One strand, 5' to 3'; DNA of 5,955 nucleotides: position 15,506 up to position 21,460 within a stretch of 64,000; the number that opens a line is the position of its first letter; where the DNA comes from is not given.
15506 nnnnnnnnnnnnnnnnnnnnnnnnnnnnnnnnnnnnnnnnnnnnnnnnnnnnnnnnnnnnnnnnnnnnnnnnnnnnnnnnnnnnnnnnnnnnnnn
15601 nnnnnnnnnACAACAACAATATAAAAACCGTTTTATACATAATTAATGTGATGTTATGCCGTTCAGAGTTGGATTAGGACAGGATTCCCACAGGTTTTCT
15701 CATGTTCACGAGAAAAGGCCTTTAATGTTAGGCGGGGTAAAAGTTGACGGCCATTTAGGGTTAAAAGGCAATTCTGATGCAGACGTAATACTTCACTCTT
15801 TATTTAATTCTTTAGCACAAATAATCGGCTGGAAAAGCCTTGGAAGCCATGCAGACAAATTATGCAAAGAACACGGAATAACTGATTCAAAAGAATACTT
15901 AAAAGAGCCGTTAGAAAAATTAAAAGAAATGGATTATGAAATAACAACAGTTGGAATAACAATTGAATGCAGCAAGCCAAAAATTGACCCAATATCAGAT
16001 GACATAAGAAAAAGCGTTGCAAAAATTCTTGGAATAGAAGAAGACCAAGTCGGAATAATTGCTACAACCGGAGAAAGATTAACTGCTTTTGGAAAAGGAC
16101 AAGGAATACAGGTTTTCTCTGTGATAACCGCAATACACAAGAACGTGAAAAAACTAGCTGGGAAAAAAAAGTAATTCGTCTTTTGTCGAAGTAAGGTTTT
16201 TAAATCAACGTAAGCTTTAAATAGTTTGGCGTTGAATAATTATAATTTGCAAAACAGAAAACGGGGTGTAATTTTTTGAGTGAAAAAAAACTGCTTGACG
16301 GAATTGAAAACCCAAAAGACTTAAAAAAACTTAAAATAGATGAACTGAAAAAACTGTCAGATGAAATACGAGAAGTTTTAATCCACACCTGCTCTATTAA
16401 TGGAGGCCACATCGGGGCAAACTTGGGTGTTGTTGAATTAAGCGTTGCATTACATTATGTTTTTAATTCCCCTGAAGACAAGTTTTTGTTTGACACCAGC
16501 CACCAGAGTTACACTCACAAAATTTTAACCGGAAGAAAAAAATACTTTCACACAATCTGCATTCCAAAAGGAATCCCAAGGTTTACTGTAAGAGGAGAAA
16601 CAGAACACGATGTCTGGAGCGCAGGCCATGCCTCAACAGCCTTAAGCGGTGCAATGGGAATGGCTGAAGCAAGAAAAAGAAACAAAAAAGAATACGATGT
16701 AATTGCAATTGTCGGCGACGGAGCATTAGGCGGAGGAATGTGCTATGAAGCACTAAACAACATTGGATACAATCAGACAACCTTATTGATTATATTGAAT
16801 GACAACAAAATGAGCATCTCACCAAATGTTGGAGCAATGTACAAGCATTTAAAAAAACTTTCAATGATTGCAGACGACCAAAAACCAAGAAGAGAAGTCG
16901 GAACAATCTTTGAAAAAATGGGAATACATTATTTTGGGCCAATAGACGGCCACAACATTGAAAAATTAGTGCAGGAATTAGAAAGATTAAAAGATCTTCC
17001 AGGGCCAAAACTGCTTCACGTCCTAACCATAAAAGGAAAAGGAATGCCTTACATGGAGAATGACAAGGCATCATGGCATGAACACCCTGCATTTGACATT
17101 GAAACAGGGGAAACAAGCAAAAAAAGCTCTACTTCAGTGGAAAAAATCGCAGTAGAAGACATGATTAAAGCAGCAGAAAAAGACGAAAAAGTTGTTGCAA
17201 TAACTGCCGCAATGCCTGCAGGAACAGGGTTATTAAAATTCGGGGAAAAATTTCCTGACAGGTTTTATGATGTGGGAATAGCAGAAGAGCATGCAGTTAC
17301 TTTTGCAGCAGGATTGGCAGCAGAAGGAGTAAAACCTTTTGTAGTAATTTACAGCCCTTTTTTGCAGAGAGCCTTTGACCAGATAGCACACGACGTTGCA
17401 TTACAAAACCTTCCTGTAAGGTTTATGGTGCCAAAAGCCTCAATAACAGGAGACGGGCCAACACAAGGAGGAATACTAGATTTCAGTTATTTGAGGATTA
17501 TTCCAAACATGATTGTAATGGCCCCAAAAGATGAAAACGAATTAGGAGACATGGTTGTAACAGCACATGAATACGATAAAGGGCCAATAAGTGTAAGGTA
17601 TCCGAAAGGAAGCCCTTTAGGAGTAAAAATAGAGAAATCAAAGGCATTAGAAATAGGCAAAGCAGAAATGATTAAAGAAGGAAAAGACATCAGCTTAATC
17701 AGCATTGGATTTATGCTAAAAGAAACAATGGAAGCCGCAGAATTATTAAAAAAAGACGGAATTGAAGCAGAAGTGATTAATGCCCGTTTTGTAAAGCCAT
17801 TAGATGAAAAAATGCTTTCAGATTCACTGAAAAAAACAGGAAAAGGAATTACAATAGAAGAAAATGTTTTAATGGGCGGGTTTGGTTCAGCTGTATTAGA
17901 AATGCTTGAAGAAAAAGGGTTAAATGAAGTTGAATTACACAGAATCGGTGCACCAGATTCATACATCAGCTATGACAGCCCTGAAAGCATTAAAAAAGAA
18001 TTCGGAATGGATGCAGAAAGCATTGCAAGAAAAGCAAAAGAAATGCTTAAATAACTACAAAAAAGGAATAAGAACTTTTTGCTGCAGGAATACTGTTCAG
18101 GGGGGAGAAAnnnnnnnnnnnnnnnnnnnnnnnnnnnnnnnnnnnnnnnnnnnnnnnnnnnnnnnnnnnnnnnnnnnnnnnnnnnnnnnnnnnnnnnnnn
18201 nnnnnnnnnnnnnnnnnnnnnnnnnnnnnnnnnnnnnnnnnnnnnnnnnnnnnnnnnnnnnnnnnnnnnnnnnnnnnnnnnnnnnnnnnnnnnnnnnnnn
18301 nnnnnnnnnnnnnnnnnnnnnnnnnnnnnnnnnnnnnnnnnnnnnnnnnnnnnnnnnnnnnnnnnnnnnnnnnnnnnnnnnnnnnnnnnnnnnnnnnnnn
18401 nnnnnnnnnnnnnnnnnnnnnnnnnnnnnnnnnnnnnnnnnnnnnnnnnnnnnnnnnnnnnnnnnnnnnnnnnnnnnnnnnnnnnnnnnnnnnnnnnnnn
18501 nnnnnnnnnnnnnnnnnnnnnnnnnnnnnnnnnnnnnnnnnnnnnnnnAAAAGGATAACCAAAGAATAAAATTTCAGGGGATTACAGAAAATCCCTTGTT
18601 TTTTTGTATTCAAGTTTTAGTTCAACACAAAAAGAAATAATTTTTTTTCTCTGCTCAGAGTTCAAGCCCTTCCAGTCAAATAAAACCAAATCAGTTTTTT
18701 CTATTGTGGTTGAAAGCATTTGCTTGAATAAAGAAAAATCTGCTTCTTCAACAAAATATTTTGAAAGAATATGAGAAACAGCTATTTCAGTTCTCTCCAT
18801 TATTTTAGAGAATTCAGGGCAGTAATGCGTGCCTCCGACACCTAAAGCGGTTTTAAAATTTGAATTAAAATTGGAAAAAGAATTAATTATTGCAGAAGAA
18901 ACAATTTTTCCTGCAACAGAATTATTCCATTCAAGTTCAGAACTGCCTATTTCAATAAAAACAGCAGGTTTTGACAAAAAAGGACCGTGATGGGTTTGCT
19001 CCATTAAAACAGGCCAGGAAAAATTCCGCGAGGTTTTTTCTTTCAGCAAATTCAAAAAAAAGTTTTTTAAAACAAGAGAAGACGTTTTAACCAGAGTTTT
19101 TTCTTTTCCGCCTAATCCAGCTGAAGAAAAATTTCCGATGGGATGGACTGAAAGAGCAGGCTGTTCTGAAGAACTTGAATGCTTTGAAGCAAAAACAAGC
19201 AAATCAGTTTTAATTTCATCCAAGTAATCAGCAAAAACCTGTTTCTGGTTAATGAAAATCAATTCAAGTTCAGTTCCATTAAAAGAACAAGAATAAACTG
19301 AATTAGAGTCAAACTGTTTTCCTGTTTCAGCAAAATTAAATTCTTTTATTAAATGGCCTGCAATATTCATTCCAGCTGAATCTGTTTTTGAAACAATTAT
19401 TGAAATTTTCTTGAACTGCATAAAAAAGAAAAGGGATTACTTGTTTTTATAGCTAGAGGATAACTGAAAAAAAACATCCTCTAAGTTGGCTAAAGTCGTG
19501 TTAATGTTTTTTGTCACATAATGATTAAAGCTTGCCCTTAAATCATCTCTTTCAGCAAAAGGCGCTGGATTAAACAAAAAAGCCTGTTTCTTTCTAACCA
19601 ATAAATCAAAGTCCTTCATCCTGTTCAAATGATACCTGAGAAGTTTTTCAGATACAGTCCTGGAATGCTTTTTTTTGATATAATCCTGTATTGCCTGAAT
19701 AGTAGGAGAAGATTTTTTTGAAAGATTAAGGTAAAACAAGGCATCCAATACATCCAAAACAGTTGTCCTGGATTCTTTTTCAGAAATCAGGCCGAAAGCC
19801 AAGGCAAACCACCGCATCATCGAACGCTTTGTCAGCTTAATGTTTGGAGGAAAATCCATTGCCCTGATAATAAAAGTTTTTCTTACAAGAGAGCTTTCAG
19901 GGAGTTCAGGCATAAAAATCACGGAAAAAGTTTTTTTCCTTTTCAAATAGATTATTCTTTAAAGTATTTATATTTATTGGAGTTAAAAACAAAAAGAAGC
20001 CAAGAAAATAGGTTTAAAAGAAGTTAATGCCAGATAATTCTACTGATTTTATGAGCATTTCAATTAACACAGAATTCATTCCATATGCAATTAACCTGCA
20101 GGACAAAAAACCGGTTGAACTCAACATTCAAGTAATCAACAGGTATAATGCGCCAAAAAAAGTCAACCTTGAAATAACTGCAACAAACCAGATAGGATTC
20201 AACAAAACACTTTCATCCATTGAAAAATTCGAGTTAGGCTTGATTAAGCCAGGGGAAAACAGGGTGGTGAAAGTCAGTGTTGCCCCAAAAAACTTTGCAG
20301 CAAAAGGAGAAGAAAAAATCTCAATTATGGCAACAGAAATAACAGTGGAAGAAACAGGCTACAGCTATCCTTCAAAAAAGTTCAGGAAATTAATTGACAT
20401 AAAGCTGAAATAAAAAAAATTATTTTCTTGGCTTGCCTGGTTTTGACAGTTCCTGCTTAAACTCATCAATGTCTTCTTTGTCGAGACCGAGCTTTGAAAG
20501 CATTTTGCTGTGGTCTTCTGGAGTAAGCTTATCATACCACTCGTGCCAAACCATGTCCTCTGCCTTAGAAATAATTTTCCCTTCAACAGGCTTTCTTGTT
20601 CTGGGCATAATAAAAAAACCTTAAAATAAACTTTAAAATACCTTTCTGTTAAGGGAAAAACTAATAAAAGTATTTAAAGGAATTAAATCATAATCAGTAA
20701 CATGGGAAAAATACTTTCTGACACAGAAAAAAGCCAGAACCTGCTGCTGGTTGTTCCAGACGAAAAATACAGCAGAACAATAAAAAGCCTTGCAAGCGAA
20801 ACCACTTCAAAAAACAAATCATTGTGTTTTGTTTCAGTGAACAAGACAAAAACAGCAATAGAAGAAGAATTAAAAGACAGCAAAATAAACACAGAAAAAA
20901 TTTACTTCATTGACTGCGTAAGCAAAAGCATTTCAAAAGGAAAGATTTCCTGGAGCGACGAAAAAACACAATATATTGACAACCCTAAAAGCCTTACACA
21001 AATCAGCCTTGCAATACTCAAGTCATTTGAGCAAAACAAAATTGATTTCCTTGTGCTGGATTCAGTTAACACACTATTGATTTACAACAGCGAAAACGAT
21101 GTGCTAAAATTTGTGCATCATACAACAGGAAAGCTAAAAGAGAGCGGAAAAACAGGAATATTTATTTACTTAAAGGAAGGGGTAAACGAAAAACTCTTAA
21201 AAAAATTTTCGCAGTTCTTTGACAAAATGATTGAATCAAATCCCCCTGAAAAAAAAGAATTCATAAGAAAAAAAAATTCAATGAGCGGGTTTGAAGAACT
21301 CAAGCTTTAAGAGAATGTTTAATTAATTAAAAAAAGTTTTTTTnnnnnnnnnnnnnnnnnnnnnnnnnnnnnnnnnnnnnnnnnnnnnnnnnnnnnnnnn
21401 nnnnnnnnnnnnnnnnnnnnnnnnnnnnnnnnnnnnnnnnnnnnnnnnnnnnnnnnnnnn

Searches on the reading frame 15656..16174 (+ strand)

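Call 54: search_protein_families(library=pfam, proteins=[window:15656-16174:+], max_evalue=0.0001)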
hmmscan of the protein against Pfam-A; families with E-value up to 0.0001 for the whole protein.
window:15656-16174:+ (172 aa): 1 family
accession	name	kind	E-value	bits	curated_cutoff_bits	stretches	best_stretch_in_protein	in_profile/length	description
PF02542.21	YgbB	-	5.7e-40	137.6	26.7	1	3-158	1-153/155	YgbB family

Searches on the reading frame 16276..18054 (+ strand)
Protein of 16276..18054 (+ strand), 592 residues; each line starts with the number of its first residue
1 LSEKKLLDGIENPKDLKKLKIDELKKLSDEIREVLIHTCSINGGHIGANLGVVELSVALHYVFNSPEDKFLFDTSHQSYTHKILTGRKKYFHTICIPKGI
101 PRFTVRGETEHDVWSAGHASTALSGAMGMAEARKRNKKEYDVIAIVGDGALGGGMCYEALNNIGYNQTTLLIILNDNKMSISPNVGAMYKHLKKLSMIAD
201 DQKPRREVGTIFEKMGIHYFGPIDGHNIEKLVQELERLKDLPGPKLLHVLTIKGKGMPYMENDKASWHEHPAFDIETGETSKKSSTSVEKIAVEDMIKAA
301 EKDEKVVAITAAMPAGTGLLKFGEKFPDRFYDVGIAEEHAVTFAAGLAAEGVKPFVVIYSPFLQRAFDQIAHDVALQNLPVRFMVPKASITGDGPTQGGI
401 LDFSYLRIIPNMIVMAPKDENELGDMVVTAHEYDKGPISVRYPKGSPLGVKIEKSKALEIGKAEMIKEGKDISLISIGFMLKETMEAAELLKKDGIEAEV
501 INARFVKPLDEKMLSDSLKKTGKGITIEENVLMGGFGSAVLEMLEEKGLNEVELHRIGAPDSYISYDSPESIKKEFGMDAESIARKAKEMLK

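Call 54: search_protein_families(library=pfam, proteins=[window:16276-18054:+], max_evalue=0.0001)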
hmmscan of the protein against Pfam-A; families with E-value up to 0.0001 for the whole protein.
window:16276-18054:+ (592 aa): 5 families
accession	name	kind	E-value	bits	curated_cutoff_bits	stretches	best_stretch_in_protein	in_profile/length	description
PF13292.11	DXP_synthase_N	-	2.1e-97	326.1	21.2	2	7-199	1-193/274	1-deoxy-D-xylulose-5-phosphate synthase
PF02779.29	Transket_pyr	-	9.5e-40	136.5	27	1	290-445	7-170/174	Transketolase, pyrimidine binding domain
PF02780.25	Transketolase_C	-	3.8e-33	114.5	25.9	1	461-583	1-124/124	Transketolase, C-terminal domain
PF02775.26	TPP_enzyme_C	-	1.3e-05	25.4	21.9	1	117-249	28-151/151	Thiamine pyrophosphate enzyme, C-terminal TPP binding domain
PF00456.26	Transketolase_N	-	2.7e-05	23.8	22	0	141-282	146-273/334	Transketolase, thiamine diphosphate binding domain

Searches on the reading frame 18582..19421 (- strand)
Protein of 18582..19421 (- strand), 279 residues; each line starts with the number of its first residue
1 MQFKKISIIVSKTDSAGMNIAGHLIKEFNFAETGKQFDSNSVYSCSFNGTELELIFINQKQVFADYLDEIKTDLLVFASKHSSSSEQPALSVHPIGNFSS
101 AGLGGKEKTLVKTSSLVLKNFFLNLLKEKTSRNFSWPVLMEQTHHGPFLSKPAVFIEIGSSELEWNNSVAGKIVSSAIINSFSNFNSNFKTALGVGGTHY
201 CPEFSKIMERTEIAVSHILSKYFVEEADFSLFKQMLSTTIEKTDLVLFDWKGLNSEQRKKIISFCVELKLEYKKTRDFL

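Call 54: search_protein_families(library=pfam, proteins=[window:18582-19421:-], max_evalue=0.0001)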
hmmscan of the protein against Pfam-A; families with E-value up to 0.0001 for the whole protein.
window:18582-19421:- (279 aa): 1 family
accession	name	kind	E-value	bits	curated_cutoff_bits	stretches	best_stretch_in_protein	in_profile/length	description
PF04414.18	tRNA_deacylase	-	6.3e-59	199.4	33.6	1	70-271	3-203/205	D-aminoacyl-tRNA deacylase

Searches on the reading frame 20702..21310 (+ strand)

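Call 54: search_protein_families(library=pfam, proteins=[window:20702-21310:+], max_evalue=0.0001)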
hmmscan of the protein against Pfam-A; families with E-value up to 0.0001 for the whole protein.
window:20702-21310:+ (202 aa): 4 families
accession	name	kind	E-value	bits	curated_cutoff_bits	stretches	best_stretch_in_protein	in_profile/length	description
PF24336.1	DUF7504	-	5.2e-10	40.5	27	1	13-178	3-178/179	Family of unknown function (DUF7504)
PF23365.1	DUF7090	-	3.1e-08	34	27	1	40-179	44-182/192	Family of unknown function (DUF7090)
PF05763.18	DUF835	-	1.8e-05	25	33.1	1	94-164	57-127/136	Protein of unknown function (DUF835)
PF06745.19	ATPase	-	4.1e-05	23.5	26.6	1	37-157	47-163/231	KaiC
